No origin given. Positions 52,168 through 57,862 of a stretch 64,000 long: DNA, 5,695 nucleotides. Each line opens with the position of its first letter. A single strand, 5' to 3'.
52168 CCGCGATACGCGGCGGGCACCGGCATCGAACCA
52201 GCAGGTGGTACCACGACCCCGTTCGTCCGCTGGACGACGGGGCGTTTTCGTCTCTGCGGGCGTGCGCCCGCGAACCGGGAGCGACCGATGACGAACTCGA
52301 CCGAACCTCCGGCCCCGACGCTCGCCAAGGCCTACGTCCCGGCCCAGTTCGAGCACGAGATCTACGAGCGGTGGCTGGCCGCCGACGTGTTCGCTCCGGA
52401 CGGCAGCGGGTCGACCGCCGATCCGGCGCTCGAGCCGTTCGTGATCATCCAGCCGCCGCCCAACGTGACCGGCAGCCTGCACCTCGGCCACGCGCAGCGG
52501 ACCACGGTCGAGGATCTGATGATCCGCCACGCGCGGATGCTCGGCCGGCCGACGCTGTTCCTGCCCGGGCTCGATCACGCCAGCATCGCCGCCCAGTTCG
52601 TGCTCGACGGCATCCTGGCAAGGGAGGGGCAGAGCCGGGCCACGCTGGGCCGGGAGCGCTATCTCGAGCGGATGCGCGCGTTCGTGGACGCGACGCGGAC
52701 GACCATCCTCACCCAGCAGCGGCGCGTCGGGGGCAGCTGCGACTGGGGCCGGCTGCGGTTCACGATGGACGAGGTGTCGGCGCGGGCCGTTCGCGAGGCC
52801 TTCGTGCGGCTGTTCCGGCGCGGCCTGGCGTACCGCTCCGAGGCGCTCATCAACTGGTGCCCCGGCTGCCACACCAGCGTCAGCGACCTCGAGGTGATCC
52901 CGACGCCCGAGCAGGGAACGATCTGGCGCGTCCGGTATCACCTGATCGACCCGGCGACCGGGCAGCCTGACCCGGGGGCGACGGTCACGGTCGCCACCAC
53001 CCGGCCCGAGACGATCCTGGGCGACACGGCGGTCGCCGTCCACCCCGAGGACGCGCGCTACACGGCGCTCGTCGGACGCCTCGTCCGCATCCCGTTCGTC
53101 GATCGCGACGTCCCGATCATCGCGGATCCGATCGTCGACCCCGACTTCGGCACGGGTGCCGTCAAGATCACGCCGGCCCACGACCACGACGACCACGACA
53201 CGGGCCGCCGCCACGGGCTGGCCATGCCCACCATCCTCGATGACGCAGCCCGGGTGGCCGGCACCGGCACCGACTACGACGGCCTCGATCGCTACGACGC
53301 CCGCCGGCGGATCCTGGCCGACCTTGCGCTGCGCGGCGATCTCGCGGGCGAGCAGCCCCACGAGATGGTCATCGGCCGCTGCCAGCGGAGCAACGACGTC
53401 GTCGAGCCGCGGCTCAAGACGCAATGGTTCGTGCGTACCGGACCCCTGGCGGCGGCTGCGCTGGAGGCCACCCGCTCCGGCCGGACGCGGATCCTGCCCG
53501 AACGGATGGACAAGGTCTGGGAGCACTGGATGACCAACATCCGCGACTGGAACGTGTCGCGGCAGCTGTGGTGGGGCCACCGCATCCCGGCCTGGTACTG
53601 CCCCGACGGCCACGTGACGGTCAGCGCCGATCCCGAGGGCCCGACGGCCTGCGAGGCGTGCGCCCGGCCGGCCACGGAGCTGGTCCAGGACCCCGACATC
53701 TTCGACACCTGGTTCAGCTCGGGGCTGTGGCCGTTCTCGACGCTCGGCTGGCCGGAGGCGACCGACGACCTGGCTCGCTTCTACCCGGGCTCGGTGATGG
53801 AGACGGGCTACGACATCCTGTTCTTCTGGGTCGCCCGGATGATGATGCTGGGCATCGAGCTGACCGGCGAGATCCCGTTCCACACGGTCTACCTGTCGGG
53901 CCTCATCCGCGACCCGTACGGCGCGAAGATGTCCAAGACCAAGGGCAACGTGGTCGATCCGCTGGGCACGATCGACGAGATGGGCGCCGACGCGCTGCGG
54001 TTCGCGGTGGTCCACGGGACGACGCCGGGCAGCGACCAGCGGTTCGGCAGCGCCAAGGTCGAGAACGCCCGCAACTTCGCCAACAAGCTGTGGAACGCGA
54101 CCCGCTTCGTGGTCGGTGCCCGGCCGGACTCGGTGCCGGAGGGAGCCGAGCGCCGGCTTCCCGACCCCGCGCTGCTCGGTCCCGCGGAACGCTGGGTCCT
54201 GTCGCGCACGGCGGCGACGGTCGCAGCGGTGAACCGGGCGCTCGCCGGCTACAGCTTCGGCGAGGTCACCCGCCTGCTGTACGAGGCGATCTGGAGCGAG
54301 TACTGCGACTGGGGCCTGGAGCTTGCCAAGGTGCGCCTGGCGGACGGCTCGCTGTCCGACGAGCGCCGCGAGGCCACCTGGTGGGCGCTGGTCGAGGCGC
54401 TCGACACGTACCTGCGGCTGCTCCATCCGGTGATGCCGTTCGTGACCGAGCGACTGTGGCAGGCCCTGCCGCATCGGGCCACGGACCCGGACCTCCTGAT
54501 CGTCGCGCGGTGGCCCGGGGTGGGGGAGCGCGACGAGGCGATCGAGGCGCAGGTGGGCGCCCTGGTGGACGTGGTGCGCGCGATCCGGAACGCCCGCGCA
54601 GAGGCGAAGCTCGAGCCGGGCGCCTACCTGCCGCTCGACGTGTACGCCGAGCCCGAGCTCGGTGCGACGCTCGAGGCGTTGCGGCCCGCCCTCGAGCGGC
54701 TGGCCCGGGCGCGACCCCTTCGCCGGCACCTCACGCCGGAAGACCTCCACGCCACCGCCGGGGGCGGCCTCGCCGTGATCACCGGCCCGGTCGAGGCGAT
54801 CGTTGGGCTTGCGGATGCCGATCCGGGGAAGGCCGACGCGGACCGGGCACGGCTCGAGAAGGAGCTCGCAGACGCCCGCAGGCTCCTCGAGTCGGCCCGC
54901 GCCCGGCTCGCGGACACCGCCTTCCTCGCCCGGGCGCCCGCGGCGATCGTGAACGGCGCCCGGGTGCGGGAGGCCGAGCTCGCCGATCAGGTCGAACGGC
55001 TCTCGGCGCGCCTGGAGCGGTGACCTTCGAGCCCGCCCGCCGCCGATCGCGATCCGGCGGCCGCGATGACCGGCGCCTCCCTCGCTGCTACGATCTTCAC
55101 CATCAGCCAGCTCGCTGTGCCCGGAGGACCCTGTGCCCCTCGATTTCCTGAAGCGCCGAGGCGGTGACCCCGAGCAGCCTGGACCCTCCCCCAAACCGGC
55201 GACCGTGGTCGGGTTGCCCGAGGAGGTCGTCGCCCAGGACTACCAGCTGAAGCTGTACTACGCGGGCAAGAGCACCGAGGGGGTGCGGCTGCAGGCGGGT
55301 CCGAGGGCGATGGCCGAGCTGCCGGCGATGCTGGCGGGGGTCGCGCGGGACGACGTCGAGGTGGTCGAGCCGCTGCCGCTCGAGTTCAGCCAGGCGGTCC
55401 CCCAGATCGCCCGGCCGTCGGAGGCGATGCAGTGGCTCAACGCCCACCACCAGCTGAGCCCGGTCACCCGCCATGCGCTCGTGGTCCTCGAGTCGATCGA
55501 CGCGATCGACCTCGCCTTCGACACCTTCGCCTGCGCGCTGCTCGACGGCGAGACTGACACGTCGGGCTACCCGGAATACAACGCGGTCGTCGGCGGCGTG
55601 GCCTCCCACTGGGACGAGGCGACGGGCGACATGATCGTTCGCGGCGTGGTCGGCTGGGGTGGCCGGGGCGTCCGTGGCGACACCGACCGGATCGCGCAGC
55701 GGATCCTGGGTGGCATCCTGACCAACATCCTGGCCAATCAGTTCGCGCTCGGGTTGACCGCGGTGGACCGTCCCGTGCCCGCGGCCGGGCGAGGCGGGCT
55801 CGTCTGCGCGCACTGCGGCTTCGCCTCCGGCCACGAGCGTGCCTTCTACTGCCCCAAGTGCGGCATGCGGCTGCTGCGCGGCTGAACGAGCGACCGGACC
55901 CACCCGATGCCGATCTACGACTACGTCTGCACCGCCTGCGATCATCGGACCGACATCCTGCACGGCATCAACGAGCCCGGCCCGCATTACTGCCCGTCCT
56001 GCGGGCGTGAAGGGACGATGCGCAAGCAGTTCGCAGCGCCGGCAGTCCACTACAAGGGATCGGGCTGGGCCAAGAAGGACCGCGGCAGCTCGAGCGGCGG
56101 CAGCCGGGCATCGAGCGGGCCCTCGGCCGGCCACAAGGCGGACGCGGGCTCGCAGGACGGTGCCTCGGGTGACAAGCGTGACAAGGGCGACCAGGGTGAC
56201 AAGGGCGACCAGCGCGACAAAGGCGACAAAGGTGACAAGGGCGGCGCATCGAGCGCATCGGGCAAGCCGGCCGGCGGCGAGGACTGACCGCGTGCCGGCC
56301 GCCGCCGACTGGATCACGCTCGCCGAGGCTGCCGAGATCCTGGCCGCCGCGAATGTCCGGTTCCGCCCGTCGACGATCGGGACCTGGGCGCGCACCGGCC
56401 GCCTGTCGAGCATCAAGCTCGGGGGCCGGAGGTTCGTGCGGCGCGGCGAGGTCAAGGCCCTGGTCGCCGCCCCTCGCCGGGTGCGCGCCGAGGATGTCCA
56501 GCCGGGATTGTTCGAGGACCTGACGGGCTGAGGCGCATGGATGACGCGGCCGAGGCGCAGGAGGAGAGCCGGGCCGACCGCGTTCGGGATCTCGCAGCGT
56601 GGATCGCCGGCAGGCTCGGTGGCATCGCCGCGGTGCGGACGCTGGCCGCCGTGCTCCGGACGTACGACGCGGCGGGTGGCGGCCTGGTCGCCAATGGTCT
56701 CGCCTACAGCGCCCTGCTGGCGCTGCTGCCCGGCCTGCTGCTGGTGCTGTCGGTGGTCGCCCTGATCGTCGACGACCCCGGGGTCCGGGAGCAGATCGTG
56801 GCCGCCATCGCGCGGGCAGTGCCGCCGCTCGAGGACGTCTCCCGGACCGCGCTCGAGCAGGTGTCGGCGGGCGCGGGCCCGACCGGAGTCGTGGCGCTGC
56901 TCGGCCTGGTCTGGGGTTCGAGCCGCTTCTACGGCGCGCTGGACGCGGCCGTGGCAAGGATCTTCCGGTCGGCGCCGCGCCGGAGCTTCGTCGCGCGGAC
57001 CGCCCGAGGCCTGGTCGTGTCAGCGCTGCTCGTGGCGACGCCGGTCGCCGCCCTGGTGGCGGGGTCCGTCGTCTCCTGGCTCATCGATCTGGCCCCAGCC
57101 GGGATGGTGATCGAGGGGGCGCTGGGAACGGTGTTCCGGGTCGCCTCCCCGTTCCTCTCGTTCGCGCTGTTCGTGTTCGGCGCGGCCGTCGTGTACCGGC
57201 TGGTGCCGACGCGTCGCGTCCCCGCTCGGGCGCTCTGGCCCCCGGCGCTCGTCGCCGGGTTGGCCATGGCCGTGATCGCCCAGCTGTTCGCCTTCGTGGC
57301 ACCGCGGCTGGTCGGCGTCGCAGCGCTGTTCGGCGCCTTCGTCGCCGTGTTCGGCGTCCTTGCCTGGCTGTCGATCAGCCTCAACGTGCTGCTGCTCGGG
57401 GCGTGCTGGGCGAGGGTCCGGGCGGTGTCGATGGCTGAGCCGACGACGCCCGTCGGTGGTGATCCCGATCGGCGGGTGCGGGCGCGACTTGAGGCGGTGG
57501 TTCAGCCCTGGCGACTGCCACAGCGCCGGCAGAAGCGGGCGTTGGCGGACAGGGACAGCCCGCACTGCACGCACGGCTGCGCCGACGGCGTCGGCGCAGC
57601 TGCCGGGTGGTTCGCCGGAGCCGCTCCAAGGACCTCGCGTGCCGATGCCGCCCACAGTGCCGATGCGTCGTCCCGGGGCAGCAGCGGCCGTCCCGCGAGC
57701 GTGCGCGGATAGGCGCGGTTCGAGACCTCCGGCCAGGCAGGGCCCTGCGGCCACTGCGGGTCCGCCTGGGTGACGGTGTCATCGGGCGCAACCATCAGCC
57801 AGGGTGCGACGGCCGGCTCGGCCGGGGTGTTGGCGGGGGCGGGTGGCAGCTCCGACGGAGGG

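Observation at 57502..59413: Large double-zinc-ribbon repeat protein frameshifted inside its own tandem repeats, divergent from fhaA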

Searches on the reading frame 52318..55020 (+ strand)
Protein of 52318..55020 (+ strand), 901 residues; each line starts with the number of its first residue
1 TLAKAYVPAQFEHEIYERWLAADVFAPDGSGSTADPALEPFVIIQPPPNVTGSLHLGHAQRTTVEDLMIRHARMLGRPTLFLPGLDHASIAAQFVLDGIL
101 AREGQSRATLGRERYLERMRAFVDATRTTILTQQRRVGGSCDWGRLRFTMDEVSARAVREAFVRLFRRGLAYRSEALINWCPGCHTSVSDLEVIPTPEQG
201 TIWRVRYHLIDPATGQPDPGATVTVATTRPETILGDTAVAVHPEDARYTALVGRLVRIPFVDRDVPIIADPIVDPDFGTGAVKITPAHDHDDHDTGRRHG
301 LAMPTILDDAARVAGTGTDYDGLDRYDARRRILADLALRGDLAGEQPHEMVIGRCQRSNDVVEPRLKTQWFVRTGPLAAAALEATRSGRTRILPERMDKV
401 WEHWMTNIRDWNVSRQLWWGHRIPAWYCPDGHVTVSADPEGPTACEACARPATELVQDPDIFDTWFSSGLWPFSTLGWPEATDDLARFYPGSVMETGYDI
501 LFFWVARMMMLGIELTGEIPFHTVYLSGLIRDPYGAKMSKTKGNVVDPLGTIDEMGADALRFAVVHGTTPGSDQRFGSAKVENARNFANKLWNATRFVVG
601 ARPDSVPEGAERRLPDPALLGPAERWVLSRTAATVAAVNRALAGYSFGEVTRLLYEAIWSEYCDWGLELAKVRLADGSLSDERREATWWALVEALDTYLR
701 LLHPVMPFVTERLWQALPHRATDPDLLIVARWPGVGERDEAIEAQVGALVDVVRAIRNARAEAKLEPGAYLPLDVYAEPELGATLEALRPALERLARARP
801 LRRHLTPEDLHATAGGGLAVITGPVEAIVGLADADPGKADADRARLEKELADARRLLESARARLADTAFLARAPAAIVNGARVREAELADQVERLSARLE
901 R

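Call 35: search_protein_families(library=ncbifam, proteins=[window:52318-55020:+], max_evalue=0.01)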
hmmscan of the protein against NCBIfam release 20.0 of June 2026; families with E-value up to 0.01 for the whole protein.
window:52318-55020:+ (901 aa): 16 families
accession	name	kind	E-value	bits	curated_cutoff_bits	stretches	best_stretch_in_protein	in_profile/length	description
NF004349.1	PRK05729.1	equivalog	9.6e-304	1010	704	1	4-898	2-859/860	valine--tRNA ligase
NF011492.0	PRK14900.1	equivalog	9.5e-289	960.7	1783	1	2-899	9-890/1044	valine--tRNA ligase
TIGR00422.1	valS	equivalog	8.5e-263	874.3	612.1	1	3-883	2-860/863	valine--tRNA ligase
NF009687.0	PRK13208.1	equivalog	6.4e-150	500.9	738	1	3-799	7-784/801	valine--tRNA ligase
NF000540.1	alt_ValS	exception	4.8e-91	306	900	1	11-767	9-791/827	valine--tRNA ligase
TIGR00392.1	ileS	equivalog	5.4e-88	296.2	621.4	2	268-764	314-837/861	isoleucine--tRNA ligase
NF008957.0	PRK12300.1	subfamily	8.9e-41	139.8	677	3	9-246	7-241/946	leucine--tRNA ligase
TIGR00395.1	leuS_arch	equivalog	1.2e-38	132.8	648.5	4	12-245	4-234/938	leucine--tRNA ligase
NF040702.1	ileS_w_GNAT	exception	7.7e-37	126.4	1999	3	457-720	703-959/1100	isoleucine--tRNA ligase, N-acetyltransferase domain-containing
NF000258.1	MupB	exception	4.3e-36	124.2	1900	3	448-758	499-804/1033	mupirocin-resistant isoleucine--tRNA ligase MupB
NF000257.1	MupA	exception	1.1e-31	109.5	1900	2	448-765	495-806/1024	mupirocin-resistant isoleucine--tRNA ligase MupA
TIGR00396.1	leuS_bact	equivalog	9.9e-31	106.6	548.4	2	35-207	25-179/843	leucine--tRNA ligase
NF008900.0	PRK12267.1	equivalog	3.5e-18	65.4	598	2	472-719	235-478/648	methionine--tRNA ligase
TIGR00398.1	metG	equivalog_domain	3.7e-18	65.6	336.35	2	522-716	313-500/530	methionine--tRNA ligase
NF001100.0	PRK00133.1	equivalog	4.8e-10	38.6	587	0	346-424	166-243/676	methionine--tRNA ligase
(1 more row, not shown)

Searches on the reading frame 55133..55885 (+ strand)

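Call 6: search_protein_families(library=pfam, proteins=[window:55133-55885:+], max_evalue=1)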
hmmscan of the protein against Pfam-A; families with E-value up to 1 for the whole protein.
window:55133-55885:+ (250 aa): 7 families
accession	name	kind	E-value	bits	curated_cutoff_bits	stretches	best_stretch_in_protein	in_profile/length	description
PF07282.18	Cas12f1-like_TNB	-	0.089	13.4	26.3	1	225-247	31-50/60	Cas12f1-like, TNB domain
PF12773.13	DZR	-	0.15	12.7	27.3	1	225-246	1-21/45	Double zinc ribbon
PF22289.1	DmmA-like_C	-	0.15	12.4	27.4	1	224-248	3-29/44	Dimethylamine monooxygenase subunit DmmA-like, C-terminal domain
PF13248.11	Zn_ribbon_3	-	0.17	11.8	27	0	240-247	19-26/26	zinc-ribbon domain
PF08273.17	Zn_Ribbon_Prim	-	0.24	12.2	23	1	218-233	21-36/37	Zinc-binding domain of primase-helicase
PF08271.17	Zn_Ribbon_TF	-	0.46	10.5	29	0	219-229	16-26/43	TFIIB zinc-binding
PF13240.11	Zn_Ribbon_1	-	0.73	10.2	25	0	239-245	1-21/23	zinc-ribbon domain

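Call 35: search_protein_families(library=ncbifam, proteins=[window:55133-55885:+], max_evalue=0.01)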
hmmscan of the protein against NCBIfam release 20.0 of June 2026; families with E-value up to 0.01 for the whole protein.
window:55133-55885:+ (250 aa): 0 families

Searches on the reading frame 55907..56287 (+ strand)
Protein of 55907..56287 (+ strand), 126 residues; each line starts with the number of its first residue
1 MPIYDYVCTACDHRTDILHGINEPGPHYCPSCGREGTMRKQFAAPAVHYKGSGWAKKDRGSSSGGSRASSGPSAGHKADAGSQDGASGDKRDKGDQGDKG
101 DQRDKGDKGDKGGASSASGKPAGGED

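Call 6: search_protein_families(library=pfam, proteins=[window:55907-56287:+], max_evalue=1)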
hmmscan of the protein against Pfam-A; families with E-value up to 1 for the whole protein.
window:55907-56287:+ (126 aa): 7 families
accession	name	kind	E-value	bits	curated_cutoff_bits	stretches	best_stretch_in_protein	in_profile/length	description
PF09723.15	Zn_ribbon_8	-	5.8e-12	45.9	34.4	1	1-40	1-39/41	Zinc ribbon domain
PF06524.17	NOA36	-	0.023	14.5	32.6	1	12-110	196-294/306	NOA36 protein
PF08772.16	Zn_ribbon_NOB1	-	0.07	13.7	24.9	1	6-40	9-36/72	Nin one binding (NOB1) Zn-ribbon like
PF12773.13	DZR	-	0.08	13.6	27.3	1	8-37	1-35/45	Double zinc ribbon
PF13465.12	zf-H2C2_2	-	0.21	12.5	40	0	24-34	12-22/26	Zinc-finger double domain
PF01096.23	Zn_ribbon_TFIIS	-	0.63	10.3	21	0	6-14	29-37/39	Transcription factor S-II (TFIIS)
PF17283.8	Zn_ribbon_SprT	-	0.94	10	28.1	0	4-35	3-33/38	SprT-like zinc ribbon domain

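Call 51: find_encoding_contigs(protein=window:55907-56284:+, flank=5000, max_places=6)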
Protein window:55907-56284:+ (126 aa): 3 contigs read that carry it; 3 places shown.
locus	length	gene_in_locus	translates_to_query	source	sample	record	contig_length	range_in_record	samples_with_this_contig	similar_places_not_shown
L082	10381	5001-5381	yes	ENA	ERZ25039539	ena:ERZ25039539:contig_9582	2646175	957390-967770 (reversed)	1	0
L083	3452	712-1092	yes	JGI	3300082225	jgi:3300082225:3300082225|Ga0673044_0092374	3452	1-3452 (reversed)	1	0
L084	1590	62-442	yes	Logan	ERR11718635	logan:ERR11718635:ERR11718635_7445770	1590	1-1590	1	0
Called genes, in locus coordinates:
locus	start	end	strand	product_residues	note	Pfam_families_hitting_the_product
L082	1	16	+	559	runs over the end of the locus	PF00115:COX1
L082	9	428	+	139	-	PF12270:Cyt_c_ox_IV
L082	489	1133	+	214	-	PF13489:Methyltransf_23, PF13847:Methyltransf_31, PF08241:Methyltransf_11, PF08242:Methyltransf_12, PF13649:Methyltransf_25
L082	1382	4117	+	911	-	PF00133:tRNA-synt_1, PF09334:tRNA-synt_1g (faint), PF13603:tRNA-synt_1_2 (faint), PF08264:Anticodon_1, PF10458:Val_tRNA-synt_C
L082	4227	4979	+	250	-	-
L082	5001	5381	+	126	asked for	PF09723:Zn_ribbon_8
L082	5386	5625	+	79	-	PF12728:HTH_17 (faint)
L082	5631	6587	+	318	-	PF03631:Virul_fac_BrkB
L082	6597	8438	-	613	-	-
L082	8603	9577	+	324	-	PF12401:FhaA_N, PF16697:Yop-YscD_cpl, PF00498:FHA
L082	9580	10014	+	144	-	PF16697:Yop-YscD_cpl, PF00498:FHA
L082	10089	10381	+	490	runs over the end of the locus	PF01098:FTSW_RODA_SPOVE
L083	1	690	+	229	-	?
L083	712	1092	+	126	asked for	PF09723:Zn_ribbon_8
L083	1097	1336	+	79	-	PF12728:HTH_17 (faint)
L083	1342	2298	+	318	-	PF03631:Virul_fac_BrkB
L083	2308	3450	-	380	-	?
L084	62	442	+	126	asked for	PF09723:Zn_ribbon_8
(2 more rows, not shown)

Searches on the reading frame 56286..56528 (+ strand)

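Call 35: search_protein_families(library=ncbifam, proteins=[window:56286-56528:+], max_evalue=0.01)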
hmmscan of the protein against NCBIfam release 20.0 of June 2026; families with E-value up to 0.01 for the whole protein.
window:56286-56528:+ (81 aa): 2 families
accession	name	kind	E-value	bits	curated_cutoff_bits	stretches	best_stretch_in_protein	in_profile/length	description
NF033787.1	HTH_BldC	subfamily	7.8e-06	25.6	77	1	21-59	9-48/49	BldC family transcriptional regulator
TIGR01764.1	excise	domain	0.0033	17.8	28.8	1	9-61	1-48/49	excisionase family DNA-binding protein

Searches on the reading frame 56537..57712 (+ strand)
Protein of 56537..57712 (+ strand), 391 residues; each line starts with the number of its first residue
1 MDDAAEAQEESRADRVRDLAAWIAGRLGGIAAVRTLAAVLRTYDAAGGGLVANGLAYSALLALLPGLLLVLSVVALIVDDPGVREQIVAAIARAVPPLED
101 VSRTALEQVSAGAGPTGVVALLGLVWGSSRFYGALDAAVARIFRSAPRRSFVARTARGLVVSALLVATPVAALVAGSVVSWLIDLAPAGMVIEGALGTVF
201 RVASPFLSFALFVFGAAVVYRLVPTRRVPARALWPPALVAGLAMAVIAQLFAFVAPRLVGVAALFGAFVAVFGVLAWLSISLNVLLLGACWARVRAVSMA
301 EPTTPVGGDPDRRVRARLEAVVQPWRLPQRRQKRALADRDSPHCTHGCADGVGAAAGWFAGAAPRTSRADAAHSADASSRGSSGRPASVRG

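Call 6: search_protein_families(library=pfam, proteins=[window:56537-57712:+], max_evalue=1)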
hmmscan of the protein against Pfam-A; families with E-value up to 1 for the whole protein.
window:56537-57712:+ (391 aa): 1 family
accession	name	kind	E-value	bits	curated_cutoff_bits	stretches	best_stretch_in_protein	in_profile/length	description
PF03631.20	Virul_fac_BrkB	-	3.2e-35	122.5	33.7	1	49-294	6-254/259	Virulence factor BrkB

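Call 50: find_encoding_contigs(protein=window:56537-57709:+, flank=4000, max_places=6)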
Protein window:56537-57709:+ (391 aa): no gene with exactly this product is on record in the collection.
